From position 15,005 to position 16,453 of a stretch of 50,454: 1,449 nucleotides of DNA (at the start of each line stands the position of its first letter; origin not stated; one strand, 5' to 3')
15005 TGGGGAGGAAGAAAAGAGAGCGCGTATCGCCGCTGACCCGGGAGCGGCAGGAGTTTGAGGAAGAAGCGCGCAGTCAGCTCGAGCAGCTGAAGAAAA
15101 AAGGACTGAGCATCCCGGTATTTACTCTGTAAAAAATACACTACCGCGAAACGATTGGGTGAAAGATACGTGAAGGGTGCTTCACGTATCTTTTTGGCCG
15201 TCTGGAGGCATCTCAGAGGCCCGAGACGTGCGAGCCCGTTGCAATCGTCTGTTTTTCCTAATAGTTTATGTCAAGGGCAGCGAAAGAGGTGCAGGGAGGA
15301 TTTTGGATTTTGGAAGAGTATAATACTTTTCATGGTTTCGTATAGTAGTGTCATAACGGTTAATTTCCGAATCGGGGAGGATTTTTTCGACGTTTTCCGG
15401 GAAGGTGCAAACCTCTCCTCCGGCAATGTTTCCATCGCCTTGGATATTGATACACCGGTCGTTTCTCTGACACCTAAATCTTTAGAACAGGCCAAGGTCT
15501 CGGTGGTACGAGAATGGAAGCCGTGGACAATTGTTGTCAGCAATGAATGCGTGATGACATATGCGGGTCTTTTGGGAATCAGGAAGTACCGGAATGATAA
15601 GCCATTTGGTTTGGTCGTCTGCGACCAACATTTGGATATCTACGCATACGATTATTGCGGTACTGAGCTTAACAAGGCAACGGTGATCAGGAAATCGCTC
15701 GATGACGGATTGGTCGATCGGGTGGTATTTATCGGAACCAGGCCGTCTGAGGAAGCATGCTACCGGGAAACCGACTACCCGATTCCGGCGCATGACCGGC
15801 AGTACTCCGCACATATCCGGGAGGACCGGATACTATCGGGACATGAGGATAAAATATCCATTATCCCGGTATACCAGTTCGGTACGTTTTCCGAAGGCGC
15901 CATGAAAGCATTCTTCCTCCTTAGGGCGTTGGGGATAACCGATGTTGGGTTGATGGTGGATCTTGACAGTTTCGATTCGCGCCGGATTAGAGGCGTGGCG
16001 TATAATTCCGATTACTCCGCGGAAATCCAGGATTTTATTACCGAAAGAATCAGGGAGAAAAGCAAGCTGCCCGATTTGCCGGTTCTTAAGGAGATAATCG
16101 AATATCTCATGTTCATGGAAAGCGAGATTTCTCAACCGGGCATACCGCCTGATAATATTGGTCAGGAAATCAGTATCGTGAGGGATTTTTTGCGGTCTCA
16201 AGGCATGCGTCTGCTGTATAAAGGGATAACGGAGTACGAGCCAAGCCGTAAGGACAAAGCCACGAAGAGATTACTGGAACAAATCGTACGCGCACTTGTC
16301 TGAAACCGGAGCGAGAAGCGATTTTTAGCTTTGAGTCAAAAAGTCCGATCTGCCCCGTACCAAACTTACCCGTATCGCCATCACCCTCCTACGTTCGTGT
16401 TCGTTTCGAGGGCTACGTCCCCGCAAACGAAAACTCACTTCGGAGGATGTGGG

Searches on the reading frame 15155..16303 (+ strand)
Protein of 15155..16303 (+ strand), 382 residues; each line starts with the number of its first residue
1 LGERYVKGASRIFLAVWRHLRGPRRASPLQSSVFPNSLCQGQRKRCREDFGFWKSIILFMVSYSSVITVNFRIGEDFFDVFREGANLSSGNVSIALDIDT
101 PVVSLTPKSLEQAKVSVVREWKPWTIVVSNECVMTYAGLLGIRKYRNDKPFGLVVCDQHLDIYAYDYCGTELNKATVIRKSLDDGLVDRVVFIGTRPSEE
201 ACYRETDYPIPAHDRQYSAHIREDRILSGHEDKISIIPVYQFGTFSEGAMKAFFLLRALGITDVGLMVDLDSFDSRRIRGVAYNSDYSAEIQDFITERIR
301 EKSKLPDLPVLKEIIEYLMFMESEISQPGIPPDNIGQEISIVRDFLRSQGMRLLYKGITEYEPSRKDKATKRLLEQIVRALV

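Call 6: search_protein_families(library=pfam, proteins=[window:15155-16303:+], max_evalue=0.001)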
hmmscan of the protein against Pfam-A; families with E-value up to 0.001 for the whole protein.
window:15155-16303:+ (382 aa): 1 family
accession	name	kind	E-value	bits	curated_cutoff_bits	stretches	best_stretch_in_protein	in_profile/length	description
PF00491.26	Arginase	-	3.5e-06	27.1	22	1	107-204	70-167/280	Arginase family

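Call 71: search_protein_families(library=ncbifam, proteins=[window:15155-16303:+], max_evalue=0.01)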
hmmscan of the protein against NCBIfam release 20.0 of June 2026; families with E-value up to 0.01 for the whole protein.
window:15155-16303:+ (382 aa): 1 family
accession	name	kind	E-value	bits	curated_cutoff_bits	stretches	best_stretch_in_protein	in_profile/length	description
NF050799.1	TA_anti_VapB_Sulfo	equivalog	0.0037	17.8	60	0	283-322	17-56/69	type II toxin-antitoxin system VapB family antitoxin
